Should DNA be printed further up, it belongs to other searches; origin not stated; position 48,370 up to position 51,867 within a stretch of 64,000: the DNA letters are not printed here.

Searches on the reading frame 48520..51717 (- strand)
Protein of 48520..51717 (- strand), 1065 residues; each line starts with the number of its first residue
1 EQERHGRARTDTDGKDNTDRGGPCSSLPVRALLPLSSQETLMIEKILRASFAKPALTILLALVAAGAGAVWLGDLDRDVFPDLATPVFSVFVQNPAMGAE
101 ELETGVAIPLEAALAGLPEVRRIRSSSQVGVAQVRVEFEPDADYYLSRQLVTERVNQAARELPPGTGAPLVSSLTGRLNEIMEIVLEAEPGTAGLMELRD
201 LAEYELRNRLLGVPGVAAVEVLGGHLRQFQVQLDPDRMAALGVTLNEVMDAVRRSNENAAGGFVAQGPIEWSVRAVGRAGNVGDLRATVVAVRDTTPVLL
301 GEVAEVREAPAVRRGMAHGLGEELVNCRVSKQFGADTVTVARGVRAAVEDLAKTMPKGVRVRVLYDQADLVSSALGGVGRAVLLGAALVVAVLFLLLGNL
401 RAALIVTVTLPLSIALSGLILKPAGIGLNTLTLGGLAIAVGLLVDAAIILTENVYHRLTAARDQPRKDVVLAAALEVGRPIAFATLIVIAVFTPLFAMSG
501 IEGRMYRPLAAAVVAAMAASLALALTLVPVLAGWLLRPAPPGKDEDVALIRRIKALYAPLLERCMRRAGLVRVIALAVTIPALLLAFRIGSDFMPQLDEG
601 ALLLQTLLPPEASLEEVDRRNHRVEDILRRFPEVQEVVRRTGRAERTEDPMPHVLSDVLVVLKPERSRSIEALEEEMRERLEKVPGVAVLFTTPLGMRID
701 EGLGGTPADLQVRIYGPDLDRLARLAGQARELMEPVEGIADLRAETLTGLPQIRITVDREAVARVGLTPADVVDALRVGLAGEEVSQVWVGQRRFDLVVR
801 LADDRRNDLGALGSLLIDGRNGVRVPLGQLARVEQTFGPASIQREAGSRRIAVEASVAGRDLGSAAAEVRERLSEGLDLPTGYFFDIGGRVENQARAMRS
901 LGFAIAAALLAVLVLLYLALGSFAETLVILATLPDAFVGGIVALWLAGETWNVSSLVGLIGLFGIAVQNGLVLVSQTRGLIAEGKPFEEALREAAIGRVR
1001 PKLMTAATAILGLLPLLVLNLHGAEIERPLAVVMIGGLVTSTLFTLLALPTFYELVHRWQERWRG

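Call 34: find_related_loci(query=window:48520-51717:-, collection=metagenome_contigs, flank=10000)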
Query window:48520-51717:- (1065 aa) in metagenome_contigs; peptide patterns used: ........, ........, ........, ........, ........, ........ (x = any residue, [..] = any of these).
600 stretches matched a pattern (row limit reached: there are more); 371 encode a relative of the query (tblastn E <= 1e-3); the best 80 are kept; 80 distinct loci.
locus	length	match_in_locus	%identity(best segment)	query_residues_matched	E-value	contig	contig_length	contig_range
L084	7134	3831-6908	90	40-1064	0e+0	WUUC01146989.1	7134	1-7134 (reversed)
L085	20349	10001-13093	87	39-1065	0e+0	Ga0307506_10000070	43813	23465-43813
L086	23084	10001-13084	87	38-1062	0e+0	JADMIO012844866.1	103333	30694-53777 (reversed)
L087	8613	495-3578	87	38-1062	0e+0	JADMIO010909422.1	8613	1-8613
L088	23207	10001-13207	86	41-1064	0e+0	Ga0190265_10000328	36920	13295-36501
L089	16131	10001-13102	85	36-1064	0e+0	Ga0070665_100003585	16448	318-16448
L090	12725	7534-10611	86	41-1065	0e+0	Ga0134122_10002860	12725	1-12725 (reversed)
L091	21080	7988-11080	85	39-1062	0e+0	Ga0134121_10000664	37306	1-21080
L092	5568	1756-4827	87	42-1064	0e+0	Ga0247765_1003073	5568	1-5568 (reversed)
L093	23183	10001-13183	85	41-1064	0e+0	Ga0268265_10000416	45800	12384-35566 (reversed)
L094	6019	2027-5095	87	42-1058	0e+0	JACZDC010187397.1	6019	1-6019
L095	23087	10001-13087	78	36-1064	0e+0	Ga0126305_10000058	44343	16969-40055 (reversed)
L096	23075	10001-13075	78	40-1064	0e+0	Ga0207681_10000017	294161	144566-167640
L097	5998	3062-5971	88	42-1010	0e+0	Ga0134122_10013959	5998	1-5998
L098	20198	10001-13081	89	42-1064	0e+0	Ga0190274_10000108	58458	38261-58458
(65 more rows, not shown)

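Call 81: search_protein_families(library=pfam, max_evalue=0.001, proteins=[window:48520-51717:-])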
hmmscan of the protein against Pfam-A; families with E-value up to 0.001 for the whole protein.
window:48520-51717:- (1065 aa): 4 families
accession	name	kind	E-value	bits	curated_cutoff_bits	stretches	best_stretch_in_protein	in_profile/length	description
PF00873.25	ACR_tran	-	4e-254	846.3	28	1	48-1057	3-1021/1021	AcrB/AcrD/AcrF family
PF03176.21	MMPL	-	3.1e-08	33.4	20.5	1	344-538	110-305/333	MMPL family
PF01037.27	AsnC_trans_reg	-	0.00013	22.3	25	0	621-643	11-33/73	Lrp/AsnC ligand binding domain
PF02355.23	SecD_SecF_C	-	0.00027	20.8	20.5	1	897-1047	29-177/189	Protein export membrane protein SecD/SecF, C-terminal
